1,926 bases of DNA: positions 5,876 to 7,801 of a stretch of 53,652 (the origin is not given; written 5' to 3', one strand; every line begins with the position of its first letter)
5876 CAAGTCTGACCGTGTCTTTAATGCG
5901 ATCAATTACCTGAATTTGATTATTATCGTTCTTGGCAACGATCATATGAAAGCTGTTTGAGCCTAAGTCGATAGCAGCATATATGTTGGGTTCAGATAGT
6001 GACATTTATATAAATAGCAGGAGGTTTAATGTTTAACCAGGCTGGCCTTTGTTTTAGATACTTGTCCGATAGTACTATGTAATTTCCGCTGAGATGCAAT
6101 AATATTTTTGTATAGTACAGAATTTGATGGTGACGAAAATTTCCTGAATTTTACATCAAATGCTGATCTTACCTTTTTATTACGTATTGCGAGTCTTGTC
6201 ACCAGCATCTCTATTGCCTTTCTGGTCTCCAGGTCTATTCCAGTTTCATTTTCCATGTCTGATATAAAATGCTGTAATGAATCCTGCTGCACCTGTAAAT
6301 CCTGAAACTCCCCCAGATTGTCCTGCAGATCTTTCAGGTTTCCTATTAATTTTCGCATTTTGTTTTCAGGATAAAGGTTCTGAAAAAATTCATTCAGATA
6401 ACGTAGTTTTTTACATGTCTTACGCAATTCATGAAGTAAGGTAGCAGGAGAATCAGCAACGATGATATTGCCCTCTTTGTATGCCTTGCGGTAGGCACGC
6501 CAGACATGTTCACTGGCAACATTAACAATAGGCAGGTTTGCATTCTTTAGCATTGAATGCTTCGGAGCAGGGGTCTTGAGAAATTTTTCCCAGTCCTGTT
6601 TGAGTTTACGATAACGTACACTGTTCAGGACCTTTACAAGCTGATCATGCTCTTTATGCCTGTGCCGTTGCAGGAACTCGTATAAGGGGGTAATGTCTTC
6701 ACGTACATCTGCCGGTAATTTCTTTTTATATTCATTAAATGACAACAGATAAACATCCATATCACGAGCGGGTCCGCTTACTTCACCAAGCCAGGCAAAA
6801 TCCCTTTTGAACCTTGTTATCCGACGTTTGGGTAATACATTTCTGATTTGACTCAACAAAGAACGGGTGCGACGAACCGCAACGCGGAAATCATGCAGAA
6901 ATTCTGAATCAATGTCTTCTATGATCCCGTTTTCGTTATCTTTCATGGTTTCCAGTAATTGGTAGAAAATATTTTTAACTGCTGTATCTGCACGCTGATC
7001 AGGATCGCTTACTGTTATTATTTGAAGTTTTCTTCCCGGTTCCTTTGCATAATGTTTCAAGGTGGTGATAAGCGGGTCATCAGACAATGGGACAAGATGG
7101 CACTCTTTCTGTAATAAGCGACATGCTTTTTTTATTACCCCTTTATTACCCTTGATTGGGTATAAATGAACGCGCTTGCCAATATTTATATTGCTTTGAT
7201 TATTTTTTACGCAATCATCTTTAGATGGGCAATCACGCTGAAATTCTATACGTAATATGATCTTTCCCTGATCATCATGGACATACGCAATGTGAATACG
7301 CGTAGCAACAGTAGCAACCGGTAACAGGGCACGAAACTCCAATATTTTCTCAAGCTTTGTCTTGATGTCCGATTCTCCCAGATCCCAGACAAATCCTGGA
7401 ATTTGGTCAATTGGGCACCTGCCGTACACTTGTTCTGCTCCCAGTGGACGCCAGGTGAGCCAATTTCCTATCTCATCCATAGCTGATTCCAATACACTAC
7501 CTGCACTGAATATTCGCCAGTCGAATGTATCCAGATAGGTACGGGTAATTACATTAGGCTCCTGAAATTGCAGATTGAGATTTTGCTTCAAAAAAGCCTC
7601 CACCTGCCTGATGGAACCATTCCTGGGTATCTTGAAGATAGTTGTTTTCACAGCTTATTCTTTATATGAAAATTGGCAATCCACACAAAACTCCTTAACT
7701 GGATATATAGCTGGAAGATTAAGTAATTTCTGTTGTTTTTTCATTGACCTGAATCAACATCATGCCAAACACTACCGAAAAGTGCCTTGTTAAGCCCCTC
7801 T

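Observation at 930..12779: Unbroken nine-gene phosphate/polyphosphate super-cluster: candidate self-contained polyP-granule module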

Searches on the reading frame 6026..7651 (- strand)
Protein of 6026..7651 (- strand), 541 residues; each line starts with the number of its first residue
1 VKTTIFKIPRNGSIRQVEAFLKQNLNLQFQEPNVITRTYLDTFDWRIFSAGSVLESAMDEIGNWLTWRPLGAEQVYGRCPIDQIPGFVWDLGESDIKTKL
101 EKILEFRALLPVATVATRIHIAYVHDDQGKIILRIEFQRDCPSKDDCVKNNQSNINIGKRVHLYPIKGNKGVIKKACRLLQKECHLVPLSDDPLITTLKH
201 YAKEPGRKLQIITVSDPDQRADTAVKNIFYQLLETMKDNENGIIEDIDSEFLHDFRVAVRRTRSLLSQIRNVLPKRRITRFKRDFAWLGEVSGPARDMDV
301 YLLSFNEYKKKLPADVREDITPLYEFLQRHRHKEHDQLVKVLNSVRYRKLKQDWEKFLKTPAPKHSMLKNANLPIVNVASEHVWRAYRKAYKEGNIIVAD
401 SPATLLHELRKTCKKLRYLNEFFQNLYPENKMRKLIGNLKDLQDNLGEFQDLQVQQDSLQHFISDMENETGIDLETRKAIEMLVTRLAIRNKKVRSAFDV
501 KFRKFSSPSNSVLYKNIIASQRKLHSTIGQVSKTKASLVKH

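Call 3: search_protein_families(library=pfam, proteins=[window:6026-7651:-])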
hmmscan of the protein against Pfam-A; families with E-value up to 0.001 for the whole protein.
window:6026-7651:- (541 aa): 1 family
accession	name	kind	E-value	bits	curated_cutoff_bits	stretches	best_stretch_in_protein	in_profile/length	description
PF05235.19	CHAD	-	7.8e-60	203.1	25.6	1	230-460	4-228/228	CHAD domain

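Call 6: search_protein_families(library=ncbifam, proteins=[window:6026-7651:-], max_evalue=0.01)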
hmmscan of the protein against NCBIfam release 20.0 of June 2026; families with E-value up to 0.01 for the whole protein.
window:6026-7651:- (541 aa): 0 families

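Call 9: find_encoding_contigs(protein=window:6026-7651:-, flank=10000, max_places=6)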
Protein window:6026-7651:- (541 aa): 2 contigs read that carry it; 2 places shown.
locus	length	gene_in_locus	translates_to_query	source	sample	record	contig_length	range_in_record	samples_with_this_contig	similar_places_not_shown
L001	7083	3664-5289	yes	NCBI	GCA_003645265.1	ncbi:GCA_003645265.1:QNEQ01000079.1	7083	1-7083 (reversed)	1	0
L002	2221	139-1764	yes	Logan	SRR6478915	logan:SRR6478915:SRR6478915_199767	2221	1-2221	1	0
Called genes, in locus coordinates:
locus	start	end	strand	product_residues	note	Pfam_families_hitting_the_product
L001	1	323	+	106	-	?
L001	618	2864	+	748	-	PF13089:PP_kinase_N, PF02503:PP_kinase, PF17941:PP_kinase_C_1, PF13091:PLDc_2 (weak), PF13090:PP_kinase_C, PF13091:PLDc_2 (weak)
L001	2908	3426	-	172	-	PF00300:His_Phos_1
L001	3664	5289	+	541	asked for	PF05235:CHAD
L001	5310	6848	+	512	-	PF02541:Ppx-GppA, PF21447:Ppx-GppA_III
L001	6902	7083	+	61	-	PF01865:PhoU_div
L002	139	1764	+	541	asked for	PF05235:CHAD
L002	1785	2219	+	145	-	?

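Call 10: find_homologous_proteins(query=window:6026-7651:-, max_evalue=1e-10)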
Query window:6026-7651:- (541 aa): 3904 proteins with E <= 1e-10 among 8000 candidates; the best 120 are listed.
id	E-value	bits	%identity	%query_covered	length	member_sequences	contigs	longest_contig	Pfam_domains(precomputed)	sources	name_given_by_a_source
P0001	0.0e+0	1105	93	97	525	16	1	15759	PF05235.20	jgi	jgi:CHAD domain-containing protein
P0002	0.0e+0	1085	87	100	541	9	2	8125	PF05235.20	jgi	jgi:CHAD domain-containing protein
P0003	0.0e+0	1033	85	98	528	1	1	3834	PF05235.20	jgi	-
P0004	0.0e+0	1027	87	96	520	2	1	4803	PF05235.20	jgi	jgi:CHAD domain-containing protein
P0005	0.0e+0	1012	84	96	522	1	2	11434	PF05235.20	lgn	-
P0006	0.0e+0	1010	86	95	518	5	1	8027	PF05235.20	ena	-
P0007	4.2e-294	994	82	98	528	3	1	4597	PF05235.20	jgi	-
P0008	7.7e-270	914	77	96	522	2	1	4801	PF05235.20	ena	-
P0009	1.8e-240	817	71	96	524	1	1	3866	PF05235.20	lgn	-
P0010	4.3e-214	730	65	94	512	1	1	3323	PF05235.20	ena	-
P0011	1.9e-206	705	62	94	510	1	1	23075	PF05235.20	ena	-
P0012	2.7e-203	695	59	97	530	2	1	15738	PF05235.20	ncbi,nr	ncbi:MAG: hypothetical protein HW411_743 [Gammaproteobacteria bacterium]|nr:hypothetical protein [Ga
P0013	1.7e-200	685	59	96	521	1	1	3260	PF05235.20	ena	-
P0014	1.2e-188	646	58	96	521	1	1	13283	PF05235.20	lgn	-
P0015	2.9e-183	628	54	97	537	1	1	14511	PF05235.20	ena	-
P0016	6.8e-183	627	54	96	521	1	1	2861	PF05235.20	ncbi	-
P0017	5.4e-182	624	54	97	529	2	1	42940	PF05235.20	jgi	jgi:CHAD domain-containing protein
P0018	3.8e-181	621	53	98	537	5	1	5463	PF05235.20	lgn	-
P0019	3.8e-180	618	53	97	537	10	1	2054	PF05235.20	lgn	-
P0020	6.1e-177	608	53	97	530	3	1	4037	PF05235.20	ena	-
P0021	1.1e-176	607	53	97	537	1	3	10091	PF05235.20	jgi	jgi:CHAD domain-containing protein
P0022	1.1e-170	587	54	91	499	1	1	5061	PF05235.20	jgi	-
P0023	2.4e-168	579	55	88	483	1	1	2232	PF05235.20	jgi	jgi:CHAD domain-containing protein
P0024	2.4e-160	553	57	82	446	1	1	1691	PF05235.20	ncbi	ncbi:MAG: CHAD domain-containing protein, partial [Flavobacteriales bacterium]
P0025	1.6e-134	468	44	95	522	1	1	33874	PF05235.20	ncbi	-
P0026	4.3e-134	466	44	95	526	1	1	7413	PF05235.20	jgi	-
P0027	3.4e-129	450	42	94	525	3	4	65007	PF05235.20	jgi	jgi:CHAD domain-containing protein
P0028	1.2e-128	448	42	94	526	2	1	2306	PF05235.20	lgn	-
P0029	9.6e-128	445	44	93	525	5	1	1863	PF05235.20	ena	-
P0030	1.2e-127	445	44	90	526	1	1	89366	PF05235.20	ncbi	-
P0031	1.8e-127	444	43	95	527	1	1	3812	PF05235.20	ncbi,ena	-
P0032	3.4e-127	443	42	95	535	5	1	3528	PF05235.20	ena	-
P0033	1.2e-126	442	44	95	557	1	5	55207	PF05235.20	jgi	jgi:CHAD domain-containing protein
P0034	1.5e-126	441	43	95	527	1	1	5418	PF05235.20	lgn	-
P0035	2.3e-125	437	43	93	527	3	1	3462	PF05235.20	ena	-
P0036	2.4e-125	437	41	95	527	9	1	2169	PF05235.20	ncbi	-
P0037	2.7e-125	437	42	95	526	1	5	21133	PF05235.20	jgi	jgi:CHAD domain-containing protein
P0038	4.0e-125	437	42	94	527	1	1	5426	PF05235.20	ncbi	-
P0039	3.4e-124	434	42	95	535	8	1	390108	PF05235.20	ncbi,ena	-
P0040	8.7e-124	432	43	95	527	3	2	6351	PF05235.20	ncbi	-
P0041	1.2e-122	428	41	96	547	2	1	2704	PF05235.20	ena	-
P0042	2.4e-122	428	42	96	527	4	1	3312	PF05235.20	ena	-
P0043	1.4e-121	425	41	95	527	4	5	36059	PF05235.20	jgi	jgi:CHAD domain-containing protein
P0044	1.7e-121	425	44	91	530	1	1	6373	PF05235.20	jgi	-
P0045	2.1e-121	424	41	95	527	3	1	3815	PF05235.20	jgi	jgi:CHAD domain-containing protein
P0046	3.1e-121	424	43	92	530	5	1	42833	PF05235.20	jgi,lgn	jgi:CHAD domain-containing protein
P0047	4.1e-121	423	43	95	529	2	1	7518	PF05235.20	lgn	-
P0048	4.4e-121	423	41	96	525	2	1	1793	PF05235.20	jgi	-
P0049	1.1e-120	422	40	96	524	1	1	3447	PF05235.20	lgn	-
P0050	1.1e-120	422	41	95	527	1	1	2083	PF05235.20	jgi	jgi:CHAD domain-containing protein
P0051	2.8e-120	421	42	95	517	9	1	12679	PF05235.20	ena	-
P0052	5.3e-120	420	41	91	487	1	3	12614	PF05235.20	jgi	jgi:CHAD domain-containing protein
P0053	5.5e-120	420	40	96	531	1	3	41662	PF05235.20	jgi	jgi:CHAD domain-containing protein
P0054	7.2e-120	419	41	90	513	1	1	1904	PF05235.20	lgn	-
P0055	1.5e-119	418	42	89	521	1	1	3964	PF05235.20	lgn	-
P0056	3.1e-119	417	42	95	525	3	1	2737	PF05235.20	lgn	-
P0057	3.4e-119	417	40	96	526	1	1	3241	PF05235.20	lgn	-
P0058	3.8e-119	417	40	95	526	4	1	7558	PF05235.20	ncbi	ncbi:MAG: CHAD domain-containing protein [Pseudomonadota bacterium]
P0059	3.1e-118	414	42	96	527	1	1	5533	PF05235.20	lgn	-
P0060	5.3e-118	413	42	95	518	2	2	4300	PF05235.20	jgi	jgi:CHAD domain-containing protein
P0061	2.7e-117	411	58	59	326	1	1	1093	PF05235.20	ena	-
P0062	2.8e-117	411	40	95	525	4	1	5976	PF05235.20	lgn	-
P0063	3.1e-117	411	42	95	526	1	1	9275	PF05235.20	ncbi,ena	-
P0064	3.2e-117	411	54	65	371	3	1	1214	PF05235.20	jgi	-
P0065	3.8e-117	410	40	96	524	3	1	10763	PF05235.20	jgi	-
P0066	6.0e-117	410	40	96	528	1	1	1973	PF05235.20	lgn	-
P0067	8.3e-117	409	43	84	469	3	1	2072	PF05235.20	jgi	jgi:CHAD domain-containing protein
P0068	2.1e-116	408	41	95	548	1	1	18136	PF05235.20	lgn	-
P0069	2.5e-116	408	41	93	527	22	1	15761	PF05235.20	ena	-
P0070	3.0e-116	407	40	96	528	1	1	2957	PF05235.20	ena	-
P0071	4.6e-116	407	41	96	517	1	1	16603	PF05235.20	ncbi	-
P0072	9.4e-116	406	42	93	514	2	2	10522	PF05235.20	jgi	jgi:CHAD domain-containing protein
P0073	1.5e-115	405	40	95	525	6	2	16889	PF05235.20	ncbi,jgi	ncbi:MAG: CHAD domain-containing protein [Gammaproteobacteria bacterium]|jgi:CHAD domain-containing 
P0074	3.2e-115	404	41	93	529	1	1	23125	PF05235.20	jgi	-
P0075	3.5e-115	404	40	95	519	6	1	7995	PF05235.20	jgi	jgi:CHAD domain-containing protein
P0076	3.7e-115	404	40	95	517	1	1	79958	PF05235.20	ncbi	ncbi:MAG: CHAD domain-containing protein [Pseudomonadota bacterium]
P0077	3.9e-115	404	41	95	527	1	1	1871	PF05235.20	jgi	jgi:CHAD domain-containing protein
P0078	4.0e-115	404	44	90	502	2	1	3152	PF05235.20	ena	-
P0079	4.3e-115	404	41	96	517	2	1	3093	PF05235.20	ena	-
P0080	4.7e-115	403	40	95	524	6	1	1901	PF05235.20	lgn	-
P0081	5.8e-115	403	41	95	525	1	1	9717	PF05235.20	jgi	jgi:CHAD domain-containing protein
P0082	6.2e-115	403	41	96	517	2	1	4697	PF05235.20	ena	-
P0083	6.8e-115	403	41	96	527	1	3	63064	PF05235.20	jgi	jgi:CHAD domain-containing protein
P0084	6.8e-115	403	41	96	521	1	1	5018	PF05235.20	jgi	-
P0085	7.5e-115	403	40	92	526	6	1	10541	PF05235.20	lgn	-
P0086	7.5e-115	403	42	95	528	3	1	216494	PF05235.20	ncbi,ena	-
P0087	8.2e-115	403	39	95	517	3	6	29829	PF05235.20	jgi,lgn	jgi:CHAD domain-containing protein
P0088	9.8e-115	402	40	95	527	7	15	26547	PF05235.20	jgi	jgi:CHAD domain-containing protein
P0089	1.0e-114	402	41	95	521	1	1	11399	PF05235.20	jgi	-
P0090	2.7e-114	401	41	95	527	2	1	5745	PF05235.20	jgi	jgi:CHAD domain-containing protein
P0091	2.8e-114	401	41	96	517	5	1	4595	PF05235.20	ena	-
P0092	3.6e-114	400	40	96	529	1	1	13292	PF05235.20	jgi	jgi:CHAD domain-containing protein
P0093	4.3e-114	400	39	95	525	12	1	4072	PF05235.20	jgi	-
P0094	5.3e-114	400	41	94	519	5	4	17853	PF05235.20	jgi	-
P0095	5.6e-114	400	39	95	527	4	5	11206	PF05235.20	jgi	-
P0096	7.7e-114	399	38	97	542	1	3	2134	PF05235.20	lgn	-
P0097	8.7e-114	399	40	96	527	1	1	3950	PF05235.20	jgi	jgi:CHAD domain-containing protein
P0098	1.1e-113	399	39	95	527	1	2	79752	PF05235.20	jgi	jgi:CHAD domain-containing protein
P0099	1.4e-113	399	40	95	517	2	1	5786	PF05235.20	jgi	jgi:CHAD domain-containing protein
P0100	2.0e-113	398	41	93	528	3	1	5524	PF05235.20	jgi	jgi:CHAD domain-containing protein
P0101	2.8e-113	398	40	95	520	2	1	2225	PF05235.20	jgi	-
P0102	2.9e-113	398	43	93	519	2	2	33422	PF05235.20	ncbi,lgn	ncbi:MAG: CHAD domain-containing protein [Gammaproteobacteria bacterium]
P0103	3.1e-113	397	41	95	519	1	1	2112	PF05235.20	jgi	jgi:CHAD domain-containing protein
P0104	3.4e-113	397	39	95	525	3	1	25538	PF05235.20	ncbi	ncbi:MAG: CHAD domain-containing protein [Gammaproteobacteria bacterium]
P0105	4.9e-113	397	42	95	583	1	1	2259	PF05235.20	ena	-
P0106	5.9e-113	396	40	96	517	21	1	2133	PF05235.20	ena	-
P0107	6.7e-113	396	41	91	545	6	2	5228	PF05235.20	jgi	jgi:CHAD domain-containing protein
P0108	6.9e-113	396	40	96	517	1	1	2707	PF05235.20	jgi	-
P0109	8.9e-113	396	58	59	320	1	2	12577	PF05235.20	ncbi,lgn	ncbi:MAG: CHAD domain-containing protein [Gammaproteobacteria bacterium]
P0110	1.1e-112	396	40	95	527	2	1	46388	PF05235.20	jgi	jgi:CHAD domain-containing protein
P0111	1.1e-112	396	39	95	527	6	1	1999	PF05235.20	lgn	-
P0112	1.3e-112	395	44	82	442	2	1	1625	PF05235.20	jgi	jgi:CHAD domain-containing protein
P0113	1.3e-112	395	40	93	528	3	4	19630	PF05235.20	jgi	-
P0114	1.4e-112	395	40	95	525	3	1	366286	PF05235.20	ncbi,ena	-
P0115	1.7e-112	395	40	94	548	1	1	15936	PF05235.20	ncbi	ncbi:MAG: CHAD domain-containing protein [Pseudomonadales bacterium]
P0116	2.0e-112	395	40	95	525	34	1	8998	PF05235.20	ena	-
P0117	2.0e-112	395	39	95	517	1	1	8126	PF05235.20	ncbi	-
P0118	2.9e-112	394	41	95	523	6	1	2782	PF05235.20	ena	-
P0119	4.2e-112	394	40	95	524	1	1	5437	PF05235.20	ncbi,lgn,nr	ncbi:MAG TPA: CHAD domain-containing protein [Gammaproteobacteria bacterium]|nr:CHAD domain-containi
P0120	4.7e-112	394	40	95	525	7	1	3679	PF05235.20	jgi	jgi:CHAD domain-containing protein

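Call 12: find_related_loci(query=A1, collection=genome_contigs, flank=10000)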
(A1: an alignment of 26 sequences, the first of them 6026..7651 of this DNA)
Query A1 (541 aa) in genome_contigs; peptide patterns used: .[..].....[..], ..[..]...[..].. (x = any residue, [..] = any of these).
600 stretches matched a pattern (row limit reached: there are more); 580 encode a relative of the query (tblastn E <= 1e-3); the best 80 are kept; 80 distinct loci.
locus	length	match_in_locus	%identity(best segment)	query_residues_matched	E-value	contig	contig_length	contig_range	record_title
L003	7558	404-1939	40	6-521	2e-126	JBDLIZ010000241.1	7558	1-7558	MAG: Pseudomonadota bacterium isolate MAG064 MAG064_241, whole genome shotgun sequence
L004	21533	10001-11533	40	6-520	3e-122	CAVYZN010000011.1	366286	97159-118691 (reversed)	MAG: uncultured Gammaproteobacteria bacterium isolate MFD02199.bin.2.112 genome assembly, contig: contig_27393, whole ge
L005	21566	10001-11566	40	6-526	4e-121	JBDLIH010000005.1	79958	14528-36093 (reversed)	MAG: Pseudomonadota bacterium isolate MAG020 MAG020_5, whole genome shotgun sequence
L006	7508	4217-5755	40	4-520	2e-121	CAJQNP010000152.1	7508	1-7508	MAG: uncultured Gammaproteobacteria bacterium isolate 10_20180412_Bin_METABAT_58_1 genome assembly, contig: c_0000084160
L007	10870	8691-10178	40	21-519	4e-121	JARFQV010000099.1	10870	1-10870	MAG: Pseudomonadota bacterium isolate MAG_Ve_Sed_33 k141_9513113, whole genome shotgun sequence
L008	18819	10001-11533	40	6-520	7e-119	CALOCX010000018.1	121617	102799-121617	MAG: uncultured Gammaproteobacteria bacterium isolate LOGT_bin.0252 genome assembly, contig: contig_58843, whole genome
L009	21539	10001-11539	39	4-520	2e-117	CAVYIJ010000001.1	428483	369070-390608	MAG: uncultured Halobacteria archaeon isolate MFD03551.bin.2.20 genome assembly, contig: contig_10060, whole genome shot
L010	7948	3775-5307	39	6-520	2e-117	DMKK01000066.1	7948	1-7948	MAG TPA_asm: Gammaproteobacteria bacterium isolate UBA9214 contig_51833, whole genome shotgun sequence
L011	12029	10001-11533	40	6-520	7e-116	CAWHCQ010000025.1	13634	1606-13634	MAG: uncultured Gammaproteobacteria bacterium isolate MFD03551.bin.2.59 genome assembly, contig: contig_36004, whole gen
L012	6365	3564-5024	40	30-520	1e-115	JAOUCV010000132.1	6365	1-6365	MAG: Gammaproteobacteria bacterium isolate 24_Oct_SF_Bin33 24_Oct_SF_Bin33_scaffold_3737_c1, whole genome shotgun sequen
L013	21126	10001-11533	37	6-520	4e-115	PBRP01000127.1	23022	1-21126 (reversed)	MAG: Gammaproteobacteria bacterium isolate NP949 MHASMcontig_387734, whole genome shotgun sequence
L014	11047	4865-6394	39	6-518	6e-114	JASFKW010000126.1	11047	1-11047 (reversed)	MAG: Gammaproteobacteria bacterium isolate D0817M02metaG_Bin_8 D0817M02metaG_FD_scaffold_2325_c1, whole genome shotgun s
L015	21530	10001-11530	38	6-519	6e-113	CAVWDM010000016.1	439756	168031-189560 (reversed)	MAG: uncultured Gammaproteobacteria bacterium isolate MFD03804.bin.1.259 genome assembly, contig: contig_4110, whole gen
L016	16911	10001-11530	40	1-522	1e-112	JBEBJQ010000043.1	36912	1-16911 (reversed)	MAG: Methylococcales bacterium isolate TF_1 NODE_487_length_36912_cov_14.456877, whole genome shotgun sequence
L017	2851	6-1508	39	16-520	3e-117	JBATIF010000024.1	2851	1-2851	MAG: Gammaproteobacteria bacterium isolate MFD10279_ilm_asm_bin30 k127_188061, whole genome shotgun sequence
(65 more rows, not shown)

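Call 14: find_encoding_contigs(protein=P0001, flank=10000, max_places=3)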
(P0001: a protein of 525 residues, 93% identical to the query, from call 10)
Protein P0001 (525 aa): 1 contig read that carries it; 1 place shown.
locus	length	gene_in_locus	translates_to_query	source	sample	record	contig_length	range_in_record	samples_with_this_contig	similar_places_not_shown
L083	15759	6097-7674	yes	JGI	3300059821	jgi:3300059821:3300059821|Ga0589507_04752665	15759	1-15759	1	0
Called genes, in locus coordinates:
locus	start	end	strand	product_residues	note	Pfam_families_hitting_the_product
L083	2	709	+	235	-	?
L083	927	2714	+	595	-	PF02690:Na_Pi_cotrans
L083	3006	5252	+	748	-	PF13089:PP_kinase_N, PF02503:PP_kinase, PF17941:PP_kinase_C_1, PF13091:PLDc_2 (weak), PF13090:PP_kinase_C, PF13091:PLDc_2 (weak)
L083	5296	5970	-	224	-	PF00300:His_Phos_1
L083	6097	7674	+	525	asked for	PF05235:CHAD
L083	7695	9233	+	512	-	PF02541:Ppx-GppA, PF21447:Ppx-GppA_III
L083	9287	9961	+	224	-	PF01865:PhoU_div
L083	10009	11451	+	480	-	PF01384:PHO4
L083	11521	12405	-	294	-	PF03976:PPK2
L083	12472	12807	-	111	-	PF14520:HHH_5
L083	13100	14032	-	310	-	PF00294:PfkB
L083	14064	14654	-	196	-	PF07298:NnrU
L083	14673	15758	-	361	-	?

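Call 15: find_encoding_contigs(protein=P0011, flank=10000, max_places=3)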
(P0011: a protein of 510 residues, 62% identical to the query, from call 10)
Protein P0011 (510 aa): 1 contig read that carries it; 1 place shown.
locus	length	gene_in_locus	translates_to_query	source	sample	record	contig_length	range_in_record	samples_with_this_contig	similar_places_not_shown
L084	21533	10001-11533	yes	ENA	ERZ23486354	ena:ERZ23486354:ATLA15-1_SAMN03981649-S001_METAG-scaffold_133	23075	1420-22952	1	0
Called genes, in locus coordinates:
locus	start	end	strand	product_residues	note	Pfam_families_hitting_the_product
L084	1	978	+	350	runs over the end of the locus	PF01594:AI-2E_transport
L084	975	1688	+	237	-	PF00308:Bac_DnaA, PF05673:DUF815 (weak), PF13191:AAA_16 (faint), PF00004:AAA (weak), PF13173:AAA_14 (weak), PF13401:AAA_22 (faint), PF22688:Hda_lid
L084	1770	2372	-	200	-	PF03358:FMN_red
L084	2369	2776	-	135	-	PF00462:Glutaredoxin (faint), PF03960:ArsC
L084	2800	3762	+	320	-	-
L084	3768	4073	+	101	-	-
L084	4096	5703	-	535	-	PF27104:FimW_N, PF27125:FimW_C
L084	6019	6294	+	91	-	PF00708:Acylphosphatase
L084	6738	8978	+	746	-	-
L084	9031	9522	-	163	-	PF00300:His_Phos_1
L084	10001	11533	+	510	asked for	PF05235:CHAD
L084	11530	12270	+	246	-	PF01656:CbiA, PF06564:CBP_BcsQ (weak), PF09140:MipZ (faint), PF10609:ParA (faint), PF13614:AAA_31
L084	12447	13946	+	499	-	PF02541:Ppx-GppA, PF21447:Ppx-GppA_III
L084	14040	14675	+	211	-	-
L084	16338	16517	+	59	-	-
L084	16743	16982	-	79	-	-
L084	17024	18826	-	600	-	PF02690:Na_Pi_cotrans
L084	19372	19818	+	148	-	-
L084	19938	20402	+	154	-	PF00114:Pilin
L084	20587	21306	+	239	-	-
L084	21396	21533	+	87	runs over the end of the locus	?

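Call 16: find_encoding_contigs(protein=P0017, flank=10000, max_places=3)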
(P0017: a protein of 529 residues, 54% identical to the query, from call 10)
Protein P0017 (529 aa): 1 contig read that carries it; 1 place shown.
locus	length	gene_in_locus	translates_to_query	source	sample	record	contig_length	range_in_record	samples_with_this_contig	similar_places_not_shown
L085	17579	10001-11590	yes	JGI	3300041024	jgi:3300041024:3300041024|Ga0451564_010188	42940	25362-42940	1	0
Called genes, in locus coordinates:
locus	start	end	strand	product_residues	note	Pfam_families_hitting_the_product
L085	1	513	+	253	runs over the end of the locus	PF02548:Pantoate_transf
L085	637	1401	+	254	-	PF02569:Pantoate_ligase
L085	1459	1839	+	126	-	PF02261:Asp_decarbox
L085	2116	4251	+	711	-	PF07715:Plug, PF00593:TonB_dep_Rec_b-barrel, PF14905:OMP_b-brl_3 (weak)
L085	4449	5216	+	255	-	PF00994:MoCF_biosynth, PF24102:FLAD1_M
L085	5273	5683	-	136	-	PF01844:HNH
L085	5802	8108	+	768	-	PF13089:PP_kinase_N, PF02503:PP_kinase, PF17941:PP_kinase_C_1, PF13091:PLDc_2 (faint), PF13090:PP_kinase_C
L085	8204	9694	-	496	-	PF03976:PPK2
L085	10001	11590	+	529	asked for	PF05235:CHAD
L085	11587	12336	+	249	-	PF01656:CbiA, PF06564:CBP_BcsQ (weak), PF10609:ParA (faint), PF13614:AAA_31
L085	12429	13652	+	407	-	PF00070:Pyr_redox (faint), PF00890:FAD_binding_2, PF01266:DAO, PF01593:Amino_oxidase, PF01946:Thi4 (weak), PF07992:Pyr_redox_2 (weak), PF12831:FAD_oxidored (weak), PF13450:NAD_binding_8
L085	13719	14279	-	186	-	-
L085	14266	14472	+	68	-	-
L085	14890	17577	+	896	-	?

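Call 19: search_solved_structures(query=A1, max_evalue=1)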
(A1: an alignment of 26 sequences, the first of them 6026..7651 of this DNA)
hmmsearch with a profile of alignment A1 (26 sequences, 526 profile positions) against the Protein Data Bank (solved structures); distinct sequences matched with E-value up to 1: 4.
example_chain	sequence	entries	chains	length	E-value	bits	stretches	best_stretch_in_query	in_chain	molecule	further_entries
3e0s_A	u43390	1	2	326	6.8e-80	272.5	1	205-520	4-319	uncharacterized protein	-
6qv7_A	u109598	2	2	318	1.2e-79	271.6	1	204-516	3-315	Uncharacterized protein | CHAD domain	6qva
6qv5_A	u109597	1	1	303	1.4e-28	103.2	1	206-468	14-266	CHAD domain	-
6yii_A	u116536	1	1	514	0.18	13.7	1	287-343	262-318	Transcriptional regulator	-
